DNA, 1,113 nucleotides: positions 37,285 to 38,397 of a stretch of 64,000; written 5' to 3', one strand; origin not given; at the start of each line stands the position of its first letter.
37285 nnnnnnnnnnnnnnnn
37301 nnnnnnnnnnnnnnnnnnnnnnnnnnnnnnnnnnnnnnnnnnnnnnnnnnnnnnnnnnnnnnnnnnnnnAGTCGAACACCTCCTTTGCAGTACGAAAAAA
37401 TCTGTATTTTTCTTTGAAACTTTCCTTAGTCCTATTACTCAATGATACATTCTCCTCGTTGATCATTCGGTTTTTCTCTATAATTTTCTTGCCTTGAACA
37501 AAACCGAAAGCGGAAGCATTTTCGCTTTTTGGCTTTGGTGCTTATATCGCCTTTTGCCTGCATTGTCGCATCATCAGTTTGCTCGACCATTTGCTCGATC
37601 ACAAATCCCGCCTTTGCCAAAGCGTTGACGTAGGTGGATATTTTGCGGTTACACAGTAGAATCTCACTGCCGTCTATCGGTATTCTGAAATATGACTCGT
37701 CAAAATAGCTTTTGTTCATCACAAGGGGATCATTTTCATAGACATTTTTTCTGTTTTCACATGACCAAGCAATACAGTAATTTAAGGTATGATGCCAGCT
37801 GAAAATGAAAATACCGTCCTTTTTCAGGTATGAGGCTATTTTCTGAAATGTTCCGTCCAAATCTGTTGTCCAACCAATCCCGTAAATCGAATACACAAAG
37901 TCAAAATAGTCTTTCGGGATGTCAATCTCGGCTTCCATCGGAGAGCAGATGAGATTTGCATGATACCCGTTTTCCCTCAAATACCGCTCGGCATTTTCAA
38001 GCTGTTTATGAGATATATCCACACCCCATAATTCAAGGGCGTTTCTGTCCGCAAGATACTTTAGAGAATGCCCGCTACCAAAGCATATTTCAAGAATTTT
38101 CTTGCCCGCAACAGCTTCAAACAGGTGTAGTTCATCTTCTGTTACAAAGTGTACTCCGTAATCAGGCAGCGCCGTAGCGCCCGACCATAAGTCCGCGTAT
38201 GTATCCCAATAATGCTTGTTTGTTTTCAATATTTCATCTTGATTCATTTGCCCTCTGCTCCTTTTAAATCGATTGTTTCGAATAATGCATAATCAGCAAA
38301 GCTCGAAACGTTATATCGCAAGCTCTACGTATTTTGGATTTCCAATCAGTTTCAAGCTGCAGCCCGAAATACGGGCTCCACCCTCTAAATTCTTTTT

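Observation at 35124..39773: Mobile-element-flanked islet: two diverged paralogs of an unrecognised ~360-aa protein bracket a SAM-methyltransferase and an HExxH protein, next to an XRE regulator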

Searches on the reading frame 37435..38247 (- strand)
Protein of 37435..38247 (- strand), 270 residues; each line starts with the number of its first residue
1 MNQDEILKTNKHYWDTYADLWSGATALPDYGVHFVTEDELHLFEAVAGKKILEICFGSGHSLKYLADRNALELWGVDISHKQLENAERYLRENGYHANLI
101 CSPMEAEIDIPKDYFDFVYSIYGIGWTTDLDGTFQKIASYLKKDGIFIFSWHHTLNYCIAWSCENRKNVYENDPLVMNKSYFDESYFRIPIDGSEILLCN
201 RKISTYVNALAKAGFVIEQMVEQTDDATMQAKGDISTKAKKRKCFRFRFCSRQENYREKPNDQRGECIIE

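Call 3: search_protein_families(library=pfam, proteins=[window:37435-38247:-], max_evalue=1)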
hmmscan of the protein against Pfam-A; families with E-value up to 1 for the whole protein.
window:37435-38247:- (270 aa): 8 families
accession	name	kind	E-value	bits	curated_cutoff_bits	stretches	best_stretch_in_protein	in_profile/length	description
PF13649.12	Methyltransf_25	-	6.2e-15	56.1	27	1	51-145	1-97/97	Methyltransferase domain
PF08241.18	Methyltransf_11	-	1.4e-14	55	21.2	1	52-149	1-95/95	Methyltransferase domain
PF13489.12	Methyltransf_23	-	1.3e-12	48.2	27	1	45-152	20-119/164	Methyltransferase domain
PF13847.12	Methyltransf_31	-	2e-10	41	27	1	47-169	3-129/145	Methyltransferase domain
PF08242.18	Methyltransf_12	-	6.7e-09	36.8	30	1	52-147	1-98/98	Methyltransferase domain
PF01209.24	Ubie_methyltran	-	6e-06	26.2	20.1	1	45-148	45-150/233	ubiE/COQ5 methyltransferase family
PF02390.23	Methyltransf_4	-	0.0026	17.7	24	1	50-106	4-60/173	Putative methyltransferase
PF02353.26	CMAS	-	0.0093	15.7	27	1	47-149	62-164/273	Mycolic acid cyclopropane synthetase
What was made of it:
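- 37435..38247 (-): Class I SAM-dependent methyltransferase with a C-terminal frameshift (family norm about 256 aa; original stop at 37480-37478). Pfam Methyltransf_25/11 (call 3).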

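Call 4: search_protein_families(library=ncbifam, proteins=[window:37435-38247:-], max_evalue=1)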
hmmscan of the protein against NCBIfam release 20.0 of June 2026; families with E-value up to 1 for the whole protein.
window:37435-38247:- (270 aa): 23 families
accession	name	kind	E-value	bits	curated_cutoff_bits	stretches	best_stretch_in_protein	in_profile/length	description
NF045882.1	PLipidMtase_Leg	equivalog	9.6e-12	45.1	390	1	44-165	39-159/207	phospholipid N-methyltransferase PmtA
TIGR02072.1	BioC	equivalog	1.3e-11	44.8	184.95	1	48-151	35-134/244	malonyl-ACP O-methyltransferase BioC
NF045667.1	MTase_DVU1556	equivalog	5.4e-09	35.8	155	1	35-150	10-120/213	DVU_1556 family methyltransferase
NF001244.0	PRK00216.1-5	equivalog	4.7e-08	32.6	216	1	43-147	44-151/236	bifunctional demethylmenaquinone methyltransferase/2-methoxy-6-polyprenyl-1,4-benzoquinol methylase UbiE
TIGR01983.1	UbiG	equivalog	9e-06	25.1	102.95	1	44-150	46-152/228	bifunctional 2-polyprenyl-6-hydroxyphenol methylase/3-demethylubiquinol 3-O-methyltransferase UbiG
TIGR01934.1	MenG_MenH_UbiE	subfamily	1.1e-05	24.8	158.35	1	44-148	36-140/223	ubiquinone/menaquinone biosynthesis methyltransferase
NF043040.1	corrin_prot_MT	hypoth_equivalog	5.5e-05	22.7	180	1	45-145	37-143/216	corrinoid protein-associated methyltransferase CpaM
NF041675.1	sarc_dimgly_tmase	equivalog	0.00027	21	550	1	49-152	68-172/278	sarcosine/dimethylglycine N-methyltransferase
NF002463.0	PRK01683.1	equivalog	0.00075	19.2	297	1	48-147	32-126/258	trans-aconitate 2-methyltransferase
NF008686.0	PRK11705.1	equivalog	0.00096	18.3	400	1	47-148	167-264/383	cyclopropane fatty acyl phospholipid synthase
NF052510.1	methyltran_MpqE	exception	0.001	18.5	335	1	30-148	28-150/234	methyl-plastoquinone biosynthesis methyltransferase MpqE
NF001240.0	PRK00216.1-1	equivalog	0.0014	17.7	378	1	44-146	60-165/251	bifunctional demethylmenaquinone methyltransferase/2-methoxy-6-polyprenyl-1,4-benzoquinol methylase UbiE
TIGR03534.1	RF_mod_PrmC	equivalog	0.0018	17.8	199.1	1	46-118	87-160/253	peptide chain release factor N(5)-glutamine methyltransferase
NF011529.0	PRK14968.1-3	equivalog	0.005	16.3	162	1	37-100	21-87/198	putative methyltransferase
NF040539.1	AST_met_ArsM_2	exception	0.0062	16.4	240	1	41-150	50-164/262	putative arsinothricin biosynthesis methyltransferase ArsM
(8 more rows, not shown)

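Call 6: search_protein_families(library=padloc, proteins=[window:37435-38247:-], max_evalue=1)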
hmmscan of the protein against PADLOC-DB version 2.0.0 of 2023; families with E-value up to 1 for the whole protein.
window:37435-38247:- (270 aa): 1 family
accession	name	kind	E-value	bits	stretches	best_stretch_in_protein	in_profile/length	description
PDLC04134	mad2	-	2.7e-19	67.4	1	12-153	253-398/492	mads_2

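Call 7: search_protein_families(library=phrogs, proteins=[window:37435-38247:-], max_evalue=1)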
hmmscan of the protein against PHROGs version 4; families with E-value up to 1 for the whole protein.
window:37435-38247:- (270 aa): 2 families
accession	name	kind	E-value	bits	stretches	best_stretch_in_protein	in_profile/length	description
phrog_22502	-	other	2.5e-08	35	1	38-150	62-174/276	methyltransferase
phrog_4752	-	other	3.2e-08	34.1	1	48-156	52-165/241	tRNA methyltransferase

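Call 69: find_homologous_proteins(query=window:37435-38247:-, max_evalue=1e-20)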
Query window:37435-38247:- (270 aa): 1983 proteins with E <= 1e-20 among 2145 candidates; the best 120 are listed.
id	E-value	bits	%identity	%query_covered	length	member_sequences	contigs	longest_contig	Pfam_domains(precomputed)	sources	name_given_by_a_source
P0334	6.2e-148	510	88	91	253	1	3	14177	PF13847.13,PF13489.13,PF13649.13,PF01209.25,PF08241.19,PF08242.19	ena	-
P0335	1.9e-145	502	87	90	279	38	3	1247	PF13847.13,PF13489.13,PF13649.13,PF01209.25,PF08241.19,PF08242.19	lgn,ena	-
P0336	7.7e-141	487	85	90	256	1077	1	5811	PF13847.13,PF13489.13,PF13649.13,PF01209.25,PF08241.19,PF08242.19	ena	-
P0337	1.2e-136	473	83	90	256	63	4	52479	PF13847.13,PF13489.13,PF13649.13,PF01209.25,PF08241.19,PF08242.19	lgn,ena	-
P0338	6.6e-136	470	82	91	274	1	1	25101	PF13847.13,PF13489.13,PF02353.27,PF13649.13,PF01209.25,PF08241.19,PF08242.19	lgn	-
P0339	2.2e-135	469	83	90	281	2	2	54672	PF13847.13,PF13489.13,PF13649.13,PF01209.25,PF08241.19,PF08242.19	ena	-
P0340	1.6e-131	456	80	90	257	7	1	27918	PF13847.13,PF13489.13,PF13649.13,PF01209.25,PF08241.19,PF08242.19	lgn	-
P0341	2.8e-131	455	78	90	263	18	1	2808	PF13847.13,PF13489.13,PF13649.13,PF01209.25,PF08241.19,PF08242.19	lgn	-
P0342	6.7e-130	451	75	93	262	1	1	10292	PF13847.13,PF13489.13,PF02353.27,PF13649.13,PF01209.25,PF08241.19,PF08242.19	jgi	jgi:ubiquinone/menaquinone biosynthesis C-methylase UbiE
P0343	8.4e-130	450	75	93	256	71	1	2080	PF13847.13,PF13489.13,PF13649.13,PF01209.25,PF08241.19,PF08242.19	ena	-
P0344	1.0e-129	450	76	93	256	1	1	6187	PF13847.13,PF13489.13,PF13649.13,PF01209.25,PF08241.19,PF08242.19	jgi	jgi:ubiquinone/menaquinone biosynthesis C-methylase UbiE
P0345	7.6e-129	447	75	93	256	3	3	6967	PF13847.13,PF13489.13,PF02353.27,PF13649.13,PF01209.25,PF08241.19,PF08242.19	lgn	-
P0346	8.0e-129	447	75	93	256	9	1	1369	PF13847.13,PF13489.13,PF02353.27,PF13649.13,PF01209.25,PF08241.19,PF08242.19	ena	-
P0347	9.5e-129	447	76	93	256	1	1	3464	PF13847.13,PF13489.13,PF13649.13,PF01209.25,PF08241.19,PF08242.19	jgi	jgi:ubiquinone/menaquinone biosynthesis C-methylase UbiE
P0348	1.3e-128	446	79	90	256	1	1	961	PF13847.13,PF13489.13,PF13649.13,PF01209.25,PF08241.19,PF08242.19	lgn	-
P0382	2.4e-124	432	73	93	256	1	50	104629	PF13847.13,PF13489.13,PF13649.13,PF01209.25,PF08241.19,PF08242.19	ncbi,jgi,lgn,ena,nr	ncbi:MAG TPA: class I SAM-dependent methyltransferase [Firmicutes bacterium]|jgi:SAM-dependent methy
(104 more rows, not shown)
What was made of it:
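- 37435..38247 (-): Family of at least 1983 proteins (call 69).
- Closest known: Class I SAM-dependent methyltransferases of the Methyltransf_11/25. Same: It belongs to a large 256-aa Clostridia clade, 70-88% identical (call 69).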

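Call 70: find_encoding_contigs(protein=P0334, flank=5000, max_places=2)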
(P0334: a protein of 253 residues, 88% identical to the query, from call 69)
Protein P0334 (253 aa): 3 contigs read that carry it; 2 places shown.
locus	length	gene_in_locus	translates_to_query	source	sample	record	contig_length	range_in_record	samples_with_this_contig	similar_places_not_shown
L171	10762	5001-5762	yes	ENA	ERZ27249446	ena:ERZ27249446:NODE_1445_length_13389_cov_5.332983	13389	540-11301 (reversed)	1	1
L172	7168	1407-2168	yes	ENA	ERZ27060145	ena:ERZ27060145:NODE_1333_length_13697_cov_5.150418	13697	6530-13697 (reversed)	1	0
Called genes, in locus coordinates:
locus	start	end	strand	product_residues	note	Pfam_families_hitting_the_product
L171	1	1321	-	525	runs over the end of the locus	PF01555:N6_N4_Mtase, PF09445:Methyltransf_15 (faint), PF13847:Methyltransf_31 (weak)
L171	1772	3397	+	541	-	PF04545:Sigma70_r4 (faint), PF08281:Sigma70_r4_2 (faint)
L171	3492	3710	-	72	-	PF13560:HTH_31, PF12844:HTH_19, PF01381:HTH_3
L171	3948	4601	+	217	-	-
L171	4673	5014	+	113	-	-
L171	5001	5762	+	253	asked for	PF01209:Ubie_methyltran (weak), PF13489:Methyltransf_23, PF13847:Methyltransf_31, PF08241:Methyltransf_11, PF08242:Methyltransf_12, PF13649:Methyltransf_25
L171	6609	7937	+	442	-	PF00696:AA_kinase, PF01842:ACT (faint), PF13840:ACT_7 (weak), PF22468:ACT_9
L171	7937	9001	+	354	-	PF05050:Methyltransf_21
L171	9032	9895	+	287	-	PF02219:MTHFR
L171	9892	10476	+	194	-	-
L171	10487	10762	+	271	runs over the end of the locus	?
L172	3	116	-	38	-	?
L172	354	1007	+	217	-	-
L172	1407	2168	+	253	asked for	PF01209:Ubie_methyltran (weak), PF13489:Methyltransf_23, PF13847:Methyltransf_31, PF08241:Methyltransf_11, PF08242:Methyltransf_12, PF13649:Methyltransf_25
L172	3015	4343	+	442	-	PF00696:AA_kinase, PF01842:ACT (faint), PF13840:ACT_7 (weak), PF22468:ACT_9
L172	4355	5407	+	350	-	PF05050:Methyltransf_21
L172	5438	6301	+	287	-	PF02219:MTHFR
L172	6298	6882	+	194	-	-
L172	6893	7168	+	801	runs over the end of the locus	PF02574:S-methyl_trans, PF00809:Pterin_bind, PF02607:B12-binding_2, PF02310:B12-binding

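Call 71: find_encoding_contigs(protein=P0337, flank=5000, max_places=2)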
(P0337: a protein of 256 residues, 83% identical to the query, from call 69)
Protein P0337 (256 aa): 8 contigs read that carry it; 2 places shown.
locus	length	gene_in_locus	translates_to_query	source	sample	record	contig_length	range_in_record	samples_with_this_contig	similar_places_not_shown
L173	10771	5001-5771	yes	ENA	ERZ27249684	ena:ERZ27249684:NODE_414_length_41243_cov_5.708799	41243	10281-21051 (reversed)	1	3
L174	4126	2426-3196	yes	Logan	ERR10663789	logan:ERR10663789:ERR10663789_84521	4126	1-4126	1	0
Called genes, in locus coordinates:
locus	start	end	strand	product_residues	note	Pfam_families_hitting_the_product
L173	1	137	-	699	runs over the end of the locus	PF03717:PBP_dimer, PF00905:Transpeptidase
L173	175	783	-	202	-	-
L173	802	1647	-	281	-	PF04085:MreC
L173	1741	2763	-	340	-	PF06723:MreB_Mbl, PF00022:Actin (weak), PF11104:PilM_2 (faint), PF00012:HSP70, PF14450:FtsA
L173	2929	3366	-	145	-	PF00692:dUTPase, PF22769:DCD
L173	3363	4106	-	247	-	-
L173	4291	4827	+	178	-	PF00485:PRK (faint)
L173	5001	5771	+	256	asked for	PF01209:Ubie_methyltran (weak), PF13489:Methyltransf_23, PF13847:Methyltransf_31, PF08241:Methyltransf_11, PF08242:Methyltransf_12 (weak), PF13649:Methyltransf_25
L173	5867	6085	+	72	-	-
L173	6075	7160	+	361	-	PF00764:Arginosuc_synth (faint), PF03054:tRNA_Me_trans, PF20259:tRNA_Me_trans_M, PF20258:tRNA_Me_trans_C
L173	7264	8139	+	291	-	PF02557:VanY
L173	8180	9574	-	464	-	PF18073:Zn_ribbon_LapB, PF13481:AAA_25, PF03796:DnaB_C (weak), PF06745:ATPase, PF13191:AAA_16 (weak), PF23442:DUF7125, PF13401:AAA_22 (weak), PF13541:ChlI (weak)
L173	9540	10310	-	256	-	PF01520:Amidase_3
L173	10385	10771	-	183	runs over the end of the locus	-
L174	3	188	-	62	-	?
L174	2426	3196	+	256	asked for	PF01209:Ubie_methyltran (weak), PF13489:Methyltransf_23, PF13847:Methyltransf_31, PF08241:Methyltransf_11, PF08242:Methyltransf_12 (weak), PF13649:Methyltransf_25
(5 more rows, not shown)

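Call 72: find_encoding_contigs(protein=P0382, flank=5000, max_places=3)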
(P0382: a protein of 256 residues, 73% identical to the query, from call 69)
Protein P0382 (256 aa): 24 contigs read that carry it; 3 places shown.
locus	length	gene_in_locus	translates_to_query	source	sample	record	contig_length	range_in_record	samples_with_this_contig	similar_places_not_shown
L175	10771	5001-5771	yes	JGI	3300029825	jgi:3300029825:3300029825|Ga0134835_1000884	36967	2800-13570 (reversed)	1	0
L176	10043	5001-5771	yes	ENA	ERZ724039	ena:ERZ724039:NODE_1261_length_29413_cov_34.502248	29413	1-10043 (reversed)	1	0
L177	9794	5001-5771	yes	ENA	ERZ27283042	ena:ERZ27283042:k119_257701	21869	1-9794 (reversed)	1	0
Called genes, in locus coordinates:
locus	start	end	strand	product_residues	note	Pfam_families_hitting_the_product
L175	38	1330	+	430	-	PF13167:GTP-bdg_N, PF16360:GTP-bdg_M, PF01926:MMR_HSR1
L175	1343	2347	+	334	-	PF01207:Dus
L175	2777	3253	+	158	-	PF03449:GreA_GreB_N, PF01272:GreA_GreB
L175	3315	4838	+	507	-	PF01336:tRNA_anti-codon, PF00152:tRNA-synt_2, PF01409:tRNA-synt_2d (faint)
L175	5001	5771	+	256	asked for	PF01209:Ubie_methyltran, PF13489:Methyltransf_23, PF13847:Methyltransf_31, PF08241:Methyltransf_11, PF08242:Methyltransf_12, PF13649:Methyltransf_25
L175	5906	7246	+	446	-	PF00675:Peptidase_M16, PF05193:Peptidase_M16_C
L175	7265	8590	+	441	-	PF00675:Peptidase_M16, PF05193:Peptidase_M16_C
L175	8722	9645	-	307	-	PF13276:HTH_21, PF00665:rve, PF13610:DDE_Tnp_IS240 (faint), PF13683:rve_3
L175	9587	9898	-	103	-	PF01527:HTH_Tnp_1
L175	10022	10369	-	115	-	PF13276:HTH_21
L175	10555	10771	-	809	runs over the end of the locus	PF02463:SMC_N, PF13175:AAA_15, PF13304:AAA_21 (faint), PF13476:AAA_23, PF13555:AAA_29 (weak)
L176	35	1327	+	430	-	PF13167:GTP-bdg_N, PF16360:GTP-bdg_M, PF01926:MMR_HSR1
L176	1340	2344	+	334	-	PF01207:Dus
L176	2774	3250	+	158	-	PF03449:GreA_GreB_N, PF01272:GreA_GreB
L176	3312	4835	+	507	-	PF01336:tRNA_anti-codon, PF00152:tRNA-synt_2, PF01409:tRNA-synt_2d (faint)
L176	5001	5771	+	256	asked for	PF01209:Ubie_methyltran, PF13489:Methyltransf_23, PF13847:Methyltransf_31, PF08241:Methyltransf_11, PF08242:Methyltransf_12, PF13649:Methyltransf_25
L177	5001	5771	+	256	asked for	PF01209:Ubie_methyltran, PF13489:Methyltransf_23, PF13847:Methyltransf_31, PF08241:Methyltransf_11, PF08242:Methyltransf_12, PF13649:Methyltransf_25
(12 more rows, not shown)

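Call 76: find_encoding_contigs(protein=P0339, flank=5000, max_places=2)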
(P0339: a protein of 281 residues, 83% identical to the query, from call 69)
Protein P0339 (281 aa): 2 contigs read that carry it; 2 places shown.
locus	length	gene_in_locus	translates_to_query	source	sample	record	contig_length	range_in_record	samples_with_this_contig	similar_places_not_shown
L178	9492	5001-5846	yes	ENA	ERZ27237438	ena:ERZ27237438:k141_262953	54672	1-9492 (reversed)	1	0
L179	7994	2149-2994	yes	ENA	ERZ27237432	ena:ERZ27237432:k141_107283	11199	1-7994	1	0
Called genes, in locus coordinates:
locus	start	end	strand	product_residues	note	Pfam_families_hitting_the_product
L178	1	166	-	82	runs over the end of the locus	-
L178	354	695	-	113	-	-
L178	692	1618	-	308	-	PF02558:ApbA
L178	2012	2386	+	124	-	PF03965:Penicillinase_R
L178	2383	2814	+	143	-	PF05569:Peptidase_M56 (weak)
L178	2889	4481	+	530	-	PF05569:Peptidase_M56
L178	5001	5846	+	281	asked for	PF01209:Ubie_methyltran (weak), PF13489:Methyltransf_23, PF13847:Methyltransf_31, PF08241:Methyltransf_11, PF08242:Methyltransf_12, PF13649:Methyltransf_25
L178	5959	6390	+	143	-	PF00903:Glyoxalase, PF12681:Glyoxalase_2, PF18029:Glyoxalase_6 (weak)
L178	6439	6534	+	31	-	-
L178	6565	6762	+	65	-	-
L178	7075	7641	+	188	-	PF00440:TetR_N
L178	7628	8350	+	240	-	PF01554:MatE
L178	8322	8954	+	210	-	PF01554:MatE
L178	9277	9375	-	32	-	-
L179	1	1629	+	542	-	?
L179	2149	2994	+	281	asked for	PF01209:Ubie_methyltran (weak), PF13489:Methyltransf_23, PF13847:Methyltransf_31, PF08241:Methyltransf_11, PF08242:Methyltransf_12, PF13649:Methyltransf_25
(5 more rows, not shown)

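Call 77: find_encoding_contigs(protein=P0336, flank=5000, max_places=3)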
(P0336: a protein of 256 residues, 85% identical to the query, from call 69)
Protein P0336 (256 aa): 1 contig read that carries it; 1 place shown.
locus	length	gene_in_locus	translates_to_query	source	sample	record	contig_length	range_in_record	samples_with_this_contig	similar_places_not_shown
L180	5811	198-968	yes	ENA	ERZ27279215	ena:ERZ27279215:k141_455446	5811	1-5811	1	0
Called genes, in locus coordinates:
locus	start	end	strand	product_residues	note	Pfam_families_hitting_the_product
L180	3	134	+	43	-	?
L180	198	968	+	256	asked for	PF01209:Ubie_methyltran, PF13489:Methyltransf_23, PF13847:Methyltransf_31, PF08241:Methyltransf_11, PF08242:Methyltransf_12, PF13649:Methyltransf_25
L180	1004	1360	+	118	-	PF12675:DUF3795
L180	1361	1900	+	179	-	PF08002:DUF1697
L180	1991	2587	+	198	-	PF04140:ICMT, PF04191:PEMT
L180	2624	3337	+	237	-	PF00005:ABC_tran, PF13304:AAA_21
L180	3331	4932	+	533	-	PF09847:12TM_1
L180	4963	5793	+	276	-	-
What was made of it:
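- Close MT homologues (73-85%) stand alone in unrelated contexts (calls 71, 72, 76, 77).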
